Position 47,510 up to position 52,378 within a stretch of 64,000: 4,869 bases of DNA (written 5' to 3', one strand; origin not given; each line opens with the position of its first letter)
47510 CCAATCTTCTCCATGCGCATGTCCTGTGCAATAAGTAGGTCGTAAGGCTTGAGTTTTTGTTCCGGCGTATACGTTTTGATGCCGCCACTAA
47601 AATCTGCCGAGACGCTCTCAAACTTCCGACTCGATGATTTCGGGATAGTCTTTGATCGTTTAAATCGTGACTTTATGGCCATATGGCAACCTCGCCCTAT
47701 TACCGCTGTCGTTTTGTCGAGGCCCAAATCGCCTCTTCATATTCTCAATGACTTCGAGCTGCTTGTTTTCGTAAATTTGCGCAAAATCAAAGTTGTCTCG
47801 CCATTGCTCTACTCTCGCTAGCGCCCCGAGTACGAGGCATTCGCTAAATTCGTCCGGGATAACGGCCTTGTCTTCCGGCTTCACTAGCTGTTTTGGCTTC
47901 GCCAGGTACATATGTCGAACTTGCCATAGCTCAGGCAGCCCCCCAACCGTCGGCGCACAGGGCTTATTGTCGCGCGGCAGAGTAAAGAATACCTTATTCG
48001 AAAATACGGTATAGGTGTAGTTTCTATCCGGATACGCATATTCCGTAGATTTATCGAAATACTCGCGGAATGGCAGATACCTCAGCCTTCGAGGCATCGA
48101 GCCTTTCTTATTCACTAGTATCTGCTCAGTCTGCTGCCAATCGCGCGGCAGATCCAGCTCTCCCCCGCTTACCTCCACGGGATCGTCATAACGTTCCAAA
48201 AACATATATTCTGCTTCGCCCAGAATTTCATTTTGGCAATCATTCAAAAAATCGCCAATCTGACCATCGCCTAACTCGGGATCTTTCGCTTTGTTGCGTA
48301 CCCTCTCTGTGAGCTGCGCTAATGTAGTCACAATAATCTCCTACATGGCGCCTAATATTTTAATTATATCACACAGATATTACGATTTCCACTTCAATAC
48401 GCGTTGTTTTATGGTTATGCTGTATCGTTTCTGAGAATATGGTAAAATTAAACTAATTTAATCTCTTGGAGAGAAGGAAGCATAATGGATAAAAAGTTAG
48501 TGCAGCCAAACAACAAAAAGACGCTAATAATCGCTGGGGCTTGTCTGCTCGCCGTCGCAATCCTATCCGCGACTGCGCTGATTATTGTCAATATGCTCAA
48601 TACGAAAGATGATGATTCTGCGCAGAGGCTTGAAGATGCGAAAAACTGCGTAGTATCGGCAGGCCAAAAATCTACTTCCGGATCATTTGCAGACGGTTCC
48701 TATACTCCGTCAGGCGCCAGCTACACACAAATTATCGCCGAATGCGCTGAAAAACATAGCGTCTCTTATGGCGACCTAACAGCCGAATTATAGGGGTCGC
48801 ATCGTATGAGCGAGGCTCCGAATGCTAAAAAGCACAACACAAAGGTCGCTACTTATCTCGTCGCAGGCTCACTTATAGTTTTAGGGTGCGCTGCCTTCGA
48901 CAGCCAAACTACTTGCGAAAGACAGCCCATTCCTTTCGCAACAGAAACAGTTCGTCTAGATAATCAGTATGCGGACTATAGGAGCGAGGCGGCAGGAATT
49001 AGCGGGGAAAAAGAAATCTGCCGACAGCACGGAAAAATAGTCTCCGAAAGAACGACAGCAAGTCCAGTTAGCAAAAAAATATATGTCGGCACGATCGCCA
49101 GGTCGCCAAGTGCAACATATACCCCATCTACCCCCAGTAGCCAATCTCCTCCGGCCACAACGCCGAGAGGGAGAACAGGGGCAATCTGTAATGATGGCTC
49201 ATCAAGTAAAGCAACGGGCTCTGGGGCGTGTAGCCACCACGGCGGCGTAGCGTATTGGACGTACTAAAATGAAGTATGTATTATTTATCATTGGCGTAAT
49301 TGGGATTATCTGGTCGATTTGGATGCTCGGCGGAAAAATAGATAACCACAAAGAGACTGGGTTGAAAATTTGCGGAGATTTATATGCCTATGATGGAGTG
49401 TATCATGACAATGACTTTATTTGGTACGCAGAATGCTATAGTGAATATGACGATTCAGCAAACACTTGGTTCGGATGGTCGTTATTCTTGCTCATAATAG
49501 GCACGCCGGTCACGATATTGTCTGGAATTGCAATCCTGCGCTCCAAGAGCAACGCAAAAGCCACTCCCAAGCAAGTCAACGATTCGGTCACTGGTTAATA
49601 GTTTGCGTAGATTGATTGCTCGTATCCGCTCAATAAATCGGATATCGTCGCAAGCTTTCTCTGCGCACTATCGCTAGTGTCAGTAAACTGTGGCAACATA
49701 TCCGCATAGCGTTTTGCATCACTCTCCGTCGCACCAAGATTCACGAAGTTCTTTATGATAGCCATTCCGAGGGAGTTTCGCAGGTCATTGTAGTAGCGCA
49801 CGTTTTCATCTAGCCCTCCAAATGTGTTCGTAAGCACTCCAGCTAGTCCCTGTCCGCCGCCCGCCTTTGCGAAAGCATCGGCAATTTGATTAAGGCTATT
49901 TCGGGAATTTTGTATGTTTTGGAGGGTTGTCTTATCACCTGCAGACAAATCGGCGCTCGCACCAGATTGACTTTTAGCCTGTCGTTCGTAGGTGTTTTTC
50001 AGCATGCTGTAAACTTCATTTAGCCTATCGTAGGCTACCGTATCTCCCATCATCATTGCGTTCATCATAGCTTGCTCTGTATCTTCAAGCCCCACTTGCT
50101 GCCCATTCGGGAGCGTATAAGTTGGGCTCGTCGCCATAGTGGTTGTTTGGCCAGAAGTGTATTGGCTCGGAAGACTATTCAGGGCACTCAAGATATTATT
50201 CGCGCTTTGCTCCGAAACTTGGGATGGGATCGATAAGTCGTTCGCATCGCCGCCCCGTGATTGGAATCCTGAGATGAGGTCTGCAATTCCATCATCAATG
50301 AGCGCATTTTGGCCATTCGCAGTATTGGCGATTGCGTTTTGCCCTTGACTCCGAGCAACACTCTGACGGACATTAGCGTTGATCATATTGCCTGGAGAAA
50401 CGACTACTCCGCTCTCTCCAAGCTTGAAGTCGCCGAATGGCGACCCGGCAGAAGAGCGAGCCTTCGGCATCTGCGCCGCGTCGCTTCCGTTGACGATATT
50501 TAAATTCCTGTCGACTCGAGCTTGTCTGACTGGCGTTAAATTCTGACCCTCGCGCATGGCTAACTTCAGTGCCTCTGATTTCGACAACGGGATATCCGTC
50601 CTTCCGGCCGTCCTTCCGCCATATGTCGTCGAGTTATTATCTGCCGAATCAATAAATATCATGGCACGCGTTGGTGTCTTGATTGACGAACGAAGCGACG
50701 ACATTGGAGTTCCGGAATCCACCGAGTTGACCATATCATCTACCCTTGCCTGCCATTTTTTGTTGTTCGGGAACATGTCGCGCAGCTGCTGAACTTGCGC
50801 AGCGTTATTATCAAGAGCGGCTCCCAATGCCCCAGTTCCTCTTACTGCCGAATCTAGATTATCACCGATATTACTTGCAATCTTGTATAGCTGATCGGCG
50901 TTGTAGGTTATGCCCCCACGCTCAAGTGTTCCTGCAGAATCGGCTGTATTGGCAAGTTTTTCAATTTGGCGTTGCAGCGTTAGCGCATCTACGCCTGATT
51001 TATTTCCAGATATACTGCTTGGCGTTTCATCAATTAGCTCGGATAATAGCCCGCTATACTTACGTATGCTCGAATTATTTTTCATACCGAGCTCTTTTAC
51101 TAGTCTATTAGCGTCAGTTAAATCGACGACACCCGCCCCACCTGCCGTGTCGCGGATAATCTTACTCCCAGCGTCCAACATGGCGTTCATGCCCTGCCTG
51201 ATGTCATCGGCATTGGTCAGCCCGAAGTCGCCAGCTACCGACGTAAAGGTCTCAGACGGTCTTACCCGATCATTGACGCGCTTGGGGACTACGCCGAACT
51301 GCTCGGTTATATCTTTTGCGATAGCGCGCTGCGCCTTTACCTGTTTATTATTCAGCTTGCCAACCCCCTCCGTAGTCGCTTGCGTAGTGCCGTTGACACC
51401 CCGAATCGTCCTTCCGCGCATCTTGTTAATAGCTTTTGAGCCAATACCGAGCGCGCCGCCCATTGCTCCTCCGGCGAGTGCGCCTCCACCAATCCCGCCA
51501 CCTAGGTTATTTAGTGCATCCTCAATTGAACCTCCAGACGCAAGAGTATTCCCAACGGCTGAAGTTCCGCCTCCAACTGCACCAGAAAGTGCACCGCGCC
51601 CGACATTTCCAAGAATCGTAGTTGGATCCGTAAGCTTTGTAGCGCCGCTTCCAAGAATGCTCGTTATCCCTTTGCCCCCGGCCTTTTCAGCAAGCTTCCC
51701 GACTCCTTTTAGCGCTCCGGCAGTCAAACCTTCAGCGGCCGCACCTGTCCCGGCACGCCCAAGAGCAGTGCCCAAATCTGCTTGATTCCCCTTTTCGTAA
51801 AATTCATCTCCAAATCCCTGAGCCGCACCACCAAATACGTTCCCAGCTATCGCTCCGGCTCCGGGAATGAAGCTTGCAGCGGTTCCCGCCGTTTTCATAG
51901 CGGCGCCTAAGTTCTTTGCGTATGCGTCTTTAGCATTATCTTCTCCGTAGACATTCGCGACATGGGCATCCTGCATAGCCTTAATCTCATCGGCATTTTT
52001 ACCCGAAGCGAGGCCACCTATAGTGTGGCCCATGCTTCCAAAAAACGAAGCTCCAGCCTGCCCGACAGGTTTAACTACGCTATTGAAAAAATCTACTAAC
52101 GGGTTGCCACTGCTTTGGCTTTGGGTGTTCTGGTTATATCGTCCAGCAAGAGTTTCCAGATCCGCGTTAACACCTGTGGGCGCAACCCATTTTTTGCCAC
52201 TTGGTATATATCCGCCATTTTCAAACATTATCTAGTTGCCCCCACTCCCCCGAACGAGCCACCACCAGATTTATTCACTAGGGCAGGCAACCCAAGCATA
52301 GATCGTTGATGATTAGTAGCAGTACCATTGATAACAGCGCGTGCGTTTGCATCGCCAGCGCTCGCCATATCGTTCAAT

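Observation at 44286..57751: Four copies of a conserved promoter + leader element precede late genes of the prophage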

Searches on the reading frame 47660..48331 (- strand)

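Call 9: search_protein_families(library=pfam, proteins=[window:47660-48331:-], max_evalue=0.01)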
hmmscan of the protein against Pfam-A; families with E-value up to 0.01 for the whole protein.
window:47660-48331:- (223 aa): 1 family
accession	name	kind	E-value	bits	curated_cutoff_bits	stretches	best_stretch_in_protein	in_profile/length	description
PF24175.2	SU10_adaptor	-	2.5e-13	51.4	27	1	2-188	1-175/194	SU10 adaptor protein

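Call 10: search_protein_families(library=phrogs, proteins=[window:47660-48331:-], max_evalue=0.001)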
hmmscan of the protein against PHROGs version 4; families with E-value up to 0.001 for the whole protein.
window:47660-48331:- (223 aa): 1 family
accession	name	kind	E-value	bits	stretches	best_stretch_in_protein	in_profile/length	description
phrog_2941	-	head and packaging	0.00044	20.9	1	55-201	57-190/208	virion structural protein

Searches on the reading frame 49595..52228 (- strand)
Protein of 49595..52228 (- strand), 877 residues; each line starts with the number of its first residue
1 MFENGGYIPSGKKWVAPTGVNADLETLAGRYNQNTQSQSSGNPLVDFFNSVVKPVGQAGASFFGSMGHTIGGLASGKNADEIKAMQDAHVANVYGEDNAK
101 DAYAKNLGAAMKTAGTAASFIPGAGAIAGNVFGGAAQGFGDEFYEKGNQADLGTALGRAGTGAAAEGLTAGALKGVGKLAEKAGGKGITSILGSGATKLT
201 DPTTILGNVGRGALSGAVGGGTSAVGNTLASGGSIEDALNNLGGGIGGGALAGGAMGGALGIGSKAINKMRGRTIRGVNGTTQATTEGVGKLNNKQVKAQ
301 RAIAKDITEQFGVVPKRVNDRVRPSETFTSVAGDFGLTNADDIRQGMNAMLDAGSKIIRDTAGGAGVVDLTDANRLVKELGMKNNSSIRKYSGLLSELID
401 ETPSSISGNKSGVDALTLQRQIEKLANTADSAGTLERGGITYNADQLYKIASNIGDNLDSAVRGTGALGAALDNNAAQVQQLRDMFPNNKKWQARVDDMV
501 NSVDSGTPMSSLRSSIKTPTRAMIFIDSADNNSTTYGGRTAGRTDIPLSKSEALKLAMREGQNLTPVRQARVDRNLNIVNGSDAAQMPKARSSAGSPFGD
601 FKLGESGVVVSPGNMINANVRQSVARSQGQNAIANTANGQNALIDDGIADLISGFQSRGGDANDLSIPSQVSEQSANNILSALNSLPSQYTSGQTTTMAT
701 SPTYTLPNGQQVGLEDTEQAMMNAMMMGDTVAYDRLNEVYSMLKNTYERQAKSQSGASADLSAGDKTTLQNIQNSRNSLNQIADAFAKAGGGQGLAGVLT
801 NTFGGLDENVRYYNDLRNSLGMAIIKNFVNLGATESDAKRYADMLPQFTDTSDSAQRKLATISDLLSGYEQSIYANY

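Call 9: search_protein_families(library=pfam, proteins=[window:49595-52228:-], max_evalue=0.01)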
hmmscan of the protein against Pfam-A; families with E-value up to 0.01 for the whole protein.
window:49595-52228:- (877 aa): 0 families

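Call 10: search_protein_families(library=phrogs, proteins=[window:49595-52228:-], max_evalue=0.001)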
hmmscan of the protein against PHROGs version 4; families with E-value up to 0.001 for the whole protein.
window:49595-52228:- (877 aa): 0 families

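Call 73: search_solved_structures(query=window:49595-52228:-, max_evalue=0.01)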
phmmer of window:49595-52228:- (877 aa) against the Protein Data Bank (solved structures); distinct sequences matched with E-value up to 0.01: 0.
